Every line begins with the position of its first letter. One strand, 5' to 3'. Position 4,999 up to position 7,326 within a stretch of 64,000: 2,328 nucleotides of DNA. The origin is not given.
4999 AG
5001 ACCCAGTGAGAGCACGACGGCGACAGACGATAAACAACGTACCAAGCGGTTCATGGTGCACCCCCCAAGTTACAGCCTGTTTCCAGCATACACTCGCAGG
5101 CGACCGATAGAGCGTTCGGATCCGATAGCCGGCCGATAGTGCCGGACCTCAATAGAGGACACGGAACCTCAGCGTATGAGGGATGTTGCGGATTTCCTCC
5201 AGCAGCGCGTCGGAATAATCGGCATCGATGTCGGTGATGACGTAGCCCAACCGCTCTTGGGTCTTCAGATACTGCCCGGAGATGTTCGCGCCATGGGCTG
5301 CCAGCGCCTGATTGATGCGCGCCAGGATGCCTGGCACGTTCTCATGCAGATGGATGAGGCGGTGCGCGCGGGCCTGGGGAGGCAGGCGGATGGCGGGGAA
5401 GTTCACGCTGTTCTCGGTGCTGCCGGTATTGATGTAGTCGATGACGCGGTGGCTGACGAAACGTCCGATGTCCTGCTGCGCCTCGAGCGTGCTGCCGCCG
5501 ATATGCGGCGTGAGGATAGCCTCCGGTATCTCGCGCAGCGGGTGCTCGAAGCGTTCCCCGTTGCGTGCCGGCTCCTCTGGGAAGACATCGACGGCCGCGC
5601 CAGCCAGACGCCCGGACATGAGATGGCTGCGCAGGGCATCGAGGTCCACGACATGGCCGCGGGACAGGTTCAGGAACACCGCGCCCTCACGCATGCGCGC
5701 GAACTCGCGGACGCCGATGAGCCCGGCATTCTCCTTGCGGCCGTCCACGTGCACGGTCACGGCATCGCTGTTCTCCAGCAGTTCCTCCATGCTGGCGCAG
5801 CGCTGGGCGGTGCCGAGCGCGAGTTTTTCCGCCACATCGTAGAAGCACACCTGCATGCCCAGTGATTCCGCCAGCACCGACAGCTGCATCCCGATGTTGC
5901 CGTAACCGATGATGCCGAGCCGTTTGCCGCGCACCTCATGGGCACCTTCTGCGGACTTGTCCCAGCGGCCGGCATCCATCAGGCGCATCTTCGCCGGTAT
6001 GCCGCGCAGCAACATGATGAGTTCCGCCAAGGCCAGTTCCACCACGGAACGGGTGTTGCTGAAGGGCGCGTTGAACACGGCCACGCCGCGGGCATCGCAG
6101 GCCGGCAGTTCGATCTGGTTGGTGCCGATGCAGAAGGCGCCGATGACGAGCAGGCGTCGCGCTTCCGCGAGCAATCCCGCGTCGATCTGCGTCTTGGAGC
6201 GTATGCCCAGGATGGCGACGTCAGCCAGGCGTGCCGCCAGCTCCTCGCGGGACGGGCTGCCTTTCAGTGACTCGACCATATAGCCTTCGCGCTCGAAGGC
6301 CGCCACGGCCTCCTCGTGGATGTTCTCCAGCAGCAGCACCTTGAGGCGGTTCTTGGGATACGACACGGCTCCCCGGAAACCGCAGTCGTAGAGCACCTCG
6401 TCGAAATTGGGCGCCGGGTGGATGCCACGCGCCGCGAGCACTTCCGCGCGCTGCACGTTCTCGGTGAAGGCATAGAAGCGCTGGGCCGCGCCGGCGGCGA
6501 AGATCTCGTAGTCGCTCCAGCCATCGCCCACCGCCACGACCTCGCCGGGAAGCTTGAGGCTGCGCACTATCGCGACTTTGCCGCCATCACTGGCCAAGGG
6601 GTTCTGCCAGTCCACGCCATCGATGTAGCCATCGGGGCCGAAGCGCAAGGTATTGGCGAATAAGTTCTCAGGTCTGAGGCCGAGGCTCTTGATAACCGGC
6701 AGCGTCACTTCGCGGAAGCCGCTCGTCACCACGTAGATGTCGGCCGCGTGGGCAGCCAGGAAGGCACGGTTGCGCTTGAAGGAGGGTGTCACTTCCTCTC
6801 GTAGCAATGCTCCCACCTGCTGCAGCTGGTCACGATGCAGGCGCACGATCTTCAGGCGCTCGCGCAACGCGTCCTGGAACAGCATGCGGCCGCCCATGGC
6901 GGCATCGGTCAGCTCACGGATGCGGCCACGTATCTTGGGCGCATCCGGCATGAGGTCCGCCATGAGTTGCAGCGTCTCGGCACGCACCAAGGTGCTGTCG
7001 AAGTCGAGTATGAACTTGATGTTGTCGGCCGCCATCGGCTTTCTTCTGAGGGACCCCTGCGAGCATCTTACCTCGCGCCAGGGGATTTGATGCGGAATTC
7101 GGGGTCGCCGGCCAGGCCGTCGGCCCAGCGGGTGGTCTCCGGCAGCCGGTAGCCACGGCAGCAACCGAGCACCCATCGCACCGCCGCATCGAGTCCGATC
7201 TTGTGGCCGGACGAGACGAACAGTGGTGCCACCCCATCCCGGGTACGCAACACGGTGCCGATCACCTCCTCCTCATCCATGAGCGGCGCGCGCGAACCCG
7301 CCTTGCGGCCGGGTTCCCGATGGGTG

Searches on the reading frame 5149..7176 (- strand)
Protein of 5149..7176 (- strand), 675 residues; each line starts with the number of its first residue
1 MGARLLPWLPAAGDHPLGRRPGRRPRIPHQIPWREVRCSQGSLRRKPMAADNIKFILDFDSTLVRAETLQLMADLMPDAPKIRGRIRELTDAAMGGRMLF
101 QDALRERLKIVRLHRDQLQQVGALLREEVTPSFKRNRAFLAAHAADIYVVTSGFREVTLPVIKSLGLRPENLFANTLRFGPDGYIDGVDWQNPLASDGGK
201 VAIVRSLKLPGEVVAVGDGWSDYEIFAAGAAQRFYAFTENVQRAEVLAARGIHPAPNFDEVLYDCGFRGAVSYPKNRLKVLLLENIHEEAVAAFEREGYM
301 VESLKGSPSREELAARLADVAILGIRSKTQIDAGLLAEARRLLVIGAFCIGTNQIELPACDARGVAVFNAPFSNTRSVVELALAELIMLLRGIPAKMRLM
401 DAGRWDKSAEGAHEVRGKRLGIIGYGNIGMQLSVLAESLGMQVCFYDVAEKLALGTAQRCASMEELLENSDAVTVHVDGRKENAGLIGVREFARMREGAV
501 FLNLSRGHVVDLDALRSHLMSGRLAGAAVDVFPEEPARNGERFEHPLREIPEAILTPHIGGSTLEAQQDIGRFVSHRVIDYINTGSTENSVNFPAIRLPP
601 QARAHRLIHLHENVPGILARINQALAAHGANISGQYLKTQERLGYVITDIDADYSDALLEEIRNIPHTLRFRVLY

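Call 86: search_protein_families(library=pfam, proteins=[window:5149-7176:-], max_evalue=0.00001)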
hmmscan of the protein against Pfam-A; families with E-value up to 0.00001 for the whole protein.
window:5149-7176:- (675 aa): 5 families
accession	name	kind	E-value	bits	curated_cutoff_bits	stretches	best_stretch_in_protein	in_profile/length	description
PF02826.25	2-Hacid_dh_C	-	4.2e-45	153.7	25.1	1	384-560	2-178/178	D-isomer specific 2-hydroxyacid dehydrogenase, NAD binding domain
PF00389.36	2-Hacid_dh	-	7.1e-30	103.9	24.6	1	280-592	1-134/134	D-isomer specific 2-hydroxyacid dehydrogenase, catalytic domain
PF12710.13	HAD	-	1.1e-11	46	27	1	56-224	2-186/189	haloacid dehalogenase-like hydrolase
PF22629.2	ACT_AHAS_ss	-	3.3e-10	40.4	27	1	607-669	1-66/67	AHAS small subunit-like ACT domain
PF00702.32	Hydrolase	-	1.5e-06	29.2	26.4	1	55-227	4-188/191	haloacid dehalogenase-like hydrolase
